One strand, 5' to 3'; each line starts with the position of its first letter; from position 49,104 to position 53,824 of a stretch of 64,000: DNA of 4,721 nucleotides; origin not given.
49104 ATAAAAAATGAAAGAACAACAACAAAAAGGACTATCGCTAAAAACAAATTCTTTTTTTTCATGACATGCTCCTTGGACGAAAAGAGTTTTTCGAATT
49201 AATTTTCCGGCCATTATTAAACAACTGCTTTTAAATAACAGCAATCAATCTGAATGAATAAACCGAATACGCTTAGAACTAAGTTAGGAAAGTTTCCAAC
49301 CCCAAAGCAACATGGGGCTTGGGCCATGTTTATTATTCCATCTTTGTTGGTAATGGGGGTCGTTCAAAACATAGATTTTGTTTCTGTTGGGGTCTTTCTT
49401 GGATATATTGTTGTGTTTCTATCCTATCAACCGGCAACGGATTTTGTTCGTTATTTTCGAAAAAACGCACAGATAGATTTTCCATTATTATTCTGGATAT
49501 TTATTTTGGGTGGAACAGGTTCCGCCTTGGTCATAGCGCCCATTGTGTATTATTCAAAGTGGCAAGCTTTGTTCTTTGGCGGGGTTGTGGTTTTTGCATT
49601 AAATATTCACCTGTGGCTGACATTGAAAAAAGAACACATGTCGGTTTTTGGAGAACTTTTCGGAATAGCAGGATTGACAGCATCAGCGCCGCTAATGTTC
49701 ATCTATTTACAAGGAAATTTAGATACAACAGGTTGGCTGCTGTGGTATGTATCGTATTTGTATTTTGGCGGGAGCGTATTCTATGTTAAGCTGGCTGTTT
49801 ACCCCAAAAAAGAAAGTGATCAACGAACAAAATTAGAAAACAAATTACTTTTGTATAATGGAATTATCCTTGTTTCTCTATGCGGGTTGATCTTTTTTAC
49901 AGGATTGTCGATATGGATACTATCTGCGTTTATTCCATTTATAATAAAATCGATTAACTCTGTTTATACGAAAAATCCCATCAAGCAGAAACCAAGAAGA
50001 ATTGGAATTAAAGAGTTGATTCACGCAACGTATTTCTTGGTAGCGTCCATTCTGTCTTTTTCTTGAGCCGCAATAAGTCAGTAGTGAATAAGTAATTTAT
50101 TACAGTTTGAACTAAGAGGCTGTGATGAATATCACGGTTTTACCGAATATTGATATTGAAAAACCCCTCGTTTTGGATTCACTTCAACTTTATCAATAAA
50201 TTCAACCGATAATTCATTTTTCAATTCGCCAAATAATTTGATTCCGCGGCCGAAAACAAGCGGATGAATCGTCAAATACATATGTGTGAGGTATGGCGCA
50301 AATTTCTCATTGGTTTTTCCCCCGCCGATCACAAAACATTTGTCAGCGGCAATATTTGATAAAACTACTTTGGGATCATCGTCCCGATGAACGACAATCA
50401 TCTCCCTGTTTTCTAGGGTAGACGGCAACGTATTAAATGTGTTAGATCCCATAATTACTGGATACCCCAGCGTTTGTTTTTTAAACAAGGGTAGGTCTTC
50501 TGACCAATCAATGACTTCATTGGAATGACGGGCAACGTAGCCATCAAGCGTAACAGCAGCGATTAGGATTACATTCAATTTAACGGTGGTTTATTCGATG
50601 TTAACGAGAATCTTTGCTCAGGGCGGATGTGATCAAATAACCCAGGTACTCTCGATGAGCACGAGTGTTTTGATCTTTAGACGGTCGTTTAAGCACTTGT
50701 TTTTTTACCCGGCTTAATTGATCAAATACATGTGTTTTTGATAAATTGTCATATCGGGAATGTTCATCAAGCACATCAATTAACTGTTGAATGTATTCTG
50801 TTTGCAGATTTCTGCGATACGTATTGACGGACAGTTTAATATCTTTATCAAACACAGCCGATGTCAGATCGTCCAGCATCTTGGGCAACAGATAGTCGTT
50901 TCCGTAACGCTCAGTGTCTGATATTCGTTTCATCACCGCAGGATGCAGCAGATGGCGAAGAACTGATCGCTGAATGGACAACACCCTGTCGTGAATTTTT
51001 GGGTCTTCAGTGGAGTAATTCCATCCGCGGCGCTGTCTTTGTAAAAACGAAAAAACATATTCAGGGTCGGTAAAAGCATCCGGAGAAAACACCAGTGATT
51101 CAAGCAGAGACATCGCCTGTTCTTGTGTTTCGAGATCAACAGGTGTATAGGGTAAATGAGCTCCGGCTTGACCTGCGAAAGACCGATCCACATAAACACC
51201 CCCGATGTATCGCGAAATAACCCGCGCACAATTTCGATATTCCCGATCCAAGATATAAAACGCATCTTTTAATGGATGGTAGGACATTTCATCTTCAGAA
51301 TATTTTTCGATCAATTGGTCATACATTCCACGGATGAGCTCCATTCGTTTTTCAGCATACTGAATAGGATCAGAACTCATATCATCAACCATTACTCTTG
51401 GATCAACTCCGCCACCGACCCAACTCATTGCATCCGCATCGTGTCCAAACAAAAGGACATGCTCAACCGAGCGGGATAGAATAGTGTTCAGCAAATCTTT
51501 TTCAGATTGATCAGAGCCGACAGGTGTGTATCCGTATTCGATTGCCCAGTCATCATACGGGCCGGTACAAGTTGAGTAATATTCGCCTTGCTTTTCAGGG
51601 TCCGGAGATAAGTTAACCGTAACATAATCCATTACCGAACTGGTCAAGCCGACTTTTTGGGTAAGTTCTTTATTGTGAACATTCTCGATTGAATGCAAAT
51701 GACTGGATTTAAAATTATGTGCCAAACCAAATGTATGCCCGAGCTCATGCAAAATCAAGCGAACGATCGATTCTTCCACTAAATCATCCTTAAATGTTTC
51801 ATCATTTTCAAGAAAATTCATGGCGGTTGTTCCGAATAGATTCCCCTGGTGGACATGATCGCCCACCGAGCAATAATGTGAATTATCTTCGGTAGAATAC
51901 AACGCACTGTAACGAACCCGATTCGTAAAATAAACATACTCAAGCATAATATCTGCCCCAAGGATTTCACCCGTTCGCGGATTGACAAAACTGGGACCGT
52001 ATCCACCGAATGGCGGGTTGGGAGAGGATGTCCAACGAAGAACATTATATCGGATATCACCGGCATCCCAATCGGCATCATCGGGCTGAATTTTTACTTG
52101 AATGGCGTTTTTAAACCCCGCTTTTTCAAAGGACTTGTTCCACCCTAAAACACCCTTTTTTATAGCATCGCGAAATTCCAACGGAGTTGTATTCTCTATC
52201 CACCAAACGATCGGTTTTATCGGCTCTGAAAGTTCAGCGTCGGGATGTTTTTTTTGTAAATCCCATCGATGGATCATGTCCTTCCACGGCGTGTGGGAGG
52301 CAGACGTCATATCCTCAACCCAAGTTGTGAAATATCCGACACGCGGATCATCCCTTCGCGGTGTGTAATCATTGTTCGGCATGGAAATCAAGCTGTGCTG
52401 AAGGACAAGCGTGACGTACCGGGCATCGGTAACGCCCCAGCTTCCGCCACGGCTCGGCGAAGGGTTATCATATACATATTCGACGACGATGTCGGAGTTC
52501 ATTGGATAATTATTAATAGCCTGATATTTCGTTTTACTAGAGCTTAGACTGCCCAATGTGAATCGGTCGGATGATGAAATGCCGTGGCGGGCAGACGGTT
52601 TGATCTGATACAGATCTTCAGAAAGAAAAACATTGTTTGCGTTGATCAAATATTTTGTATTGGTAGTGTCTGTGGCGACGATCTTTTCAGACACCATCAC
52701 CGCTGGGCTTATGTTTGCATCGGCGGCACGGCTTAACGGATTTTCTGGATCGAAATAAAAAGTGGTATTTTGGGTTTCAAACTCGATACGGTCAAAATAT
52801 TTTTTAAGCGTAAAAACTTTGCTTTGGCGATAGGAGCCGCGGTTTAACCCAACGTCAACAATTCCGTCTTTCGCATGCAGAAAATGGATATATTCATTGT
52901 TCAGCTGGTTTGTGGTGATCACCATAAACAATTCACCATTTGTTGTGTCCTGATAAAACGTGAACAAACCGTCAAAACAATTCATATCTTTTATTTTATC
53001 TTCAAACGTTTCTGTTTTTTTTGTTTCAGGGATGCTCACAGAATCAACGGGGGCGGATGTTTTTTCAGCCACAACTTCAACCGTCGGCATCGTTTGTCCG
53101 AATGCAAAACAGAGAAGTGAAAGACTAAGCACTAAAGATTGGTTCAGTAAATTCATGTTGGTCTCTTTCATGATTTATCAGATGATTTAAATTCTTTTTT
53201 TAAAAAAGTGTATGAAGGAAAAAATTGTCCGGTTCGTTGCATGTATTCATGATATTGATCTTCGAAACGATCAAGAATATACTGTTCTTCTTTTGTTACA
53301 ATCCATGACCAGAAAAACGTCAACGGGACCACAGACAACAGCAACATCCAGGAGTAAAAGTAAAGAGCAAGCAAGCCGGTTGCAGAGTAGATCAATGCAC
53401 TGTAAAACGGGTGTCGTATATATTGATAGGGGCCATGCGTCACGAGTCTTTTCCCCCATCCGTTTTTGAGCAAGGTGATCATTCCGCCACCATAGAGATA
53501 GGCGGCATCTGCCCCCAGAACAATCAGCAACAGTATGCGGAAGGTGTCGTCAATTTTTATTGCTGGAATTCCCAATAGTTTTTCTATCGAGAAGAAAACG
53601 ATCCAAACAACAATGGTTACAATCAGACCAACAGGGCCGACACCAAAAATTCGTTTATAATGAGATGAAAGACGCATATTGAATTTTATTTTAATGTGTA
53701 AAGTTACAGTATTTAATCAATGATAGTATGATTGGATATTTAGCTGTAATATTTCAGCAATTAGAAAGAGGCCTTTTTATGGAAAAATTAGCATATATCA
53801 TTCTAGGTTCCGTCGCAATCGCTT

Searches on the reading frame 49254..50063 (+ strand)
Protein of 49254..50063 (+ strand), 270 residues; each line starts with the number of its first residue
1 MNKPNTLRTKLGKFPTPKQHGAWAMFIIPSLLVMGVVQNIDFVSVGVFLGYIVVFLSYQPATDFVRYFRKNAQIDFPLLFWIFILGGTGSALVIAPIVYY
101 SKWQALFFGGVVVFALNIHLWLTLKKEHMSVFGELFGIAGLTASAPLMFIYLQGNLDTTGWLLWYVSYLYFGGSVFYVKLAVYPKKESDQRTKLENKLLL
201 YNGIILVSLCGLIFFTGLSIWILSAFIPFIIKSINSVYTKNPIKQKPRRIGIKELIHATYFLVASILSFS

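Call 21: search_protein_families(library=pfam, proteins=[window:49254-50063:+], max_evalue=0.0001)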
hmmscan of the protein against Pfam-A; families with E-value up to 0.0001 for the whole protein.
window:49254-50063:+ (270 aa): 1 family
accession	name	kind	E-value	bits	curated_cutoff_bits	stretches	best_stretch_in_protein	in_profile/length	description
PF14256.11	YwiC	-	3.2e-16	60.2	25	1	17-148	2-125/126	YwiC-like protein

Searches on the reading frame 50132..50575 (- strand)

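Call 23: search_protein_families(library=pfam, proteins=[window:50132-50575:-], max_evalue=0.001)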
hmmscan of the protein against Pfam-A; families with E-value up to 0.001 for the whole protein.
window:50132-50575:- (147 aa): 1 family
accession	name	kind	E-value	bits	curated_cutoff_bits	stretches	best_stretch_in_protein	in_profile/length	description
PF00186.24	DHFR_1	-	1e-16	61.5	25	1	2-102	2-114/159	Dihydrofolate reductase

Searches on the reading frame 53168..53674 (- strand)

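Call 21: search_protein_families(library=pfam, proteins=[window:53168-53674:-], max_evalue=0.0001)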
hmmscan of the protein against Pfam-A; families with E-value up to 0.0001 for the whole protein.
window:53168-53674:- (168 aa): 2 families
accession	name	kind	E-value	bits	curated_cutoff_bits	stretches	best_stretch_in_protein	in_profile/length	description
PF04140.19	ICMT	-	6.3e-07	30.2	24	1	74-133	32-93/95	Isoprenylcysteine carboxyl methyltransferase (ICMT) family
PF04191.18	PEMT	-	1.2e-06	29.3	25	1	70-138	40-103/105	Phospholipid methyltransferase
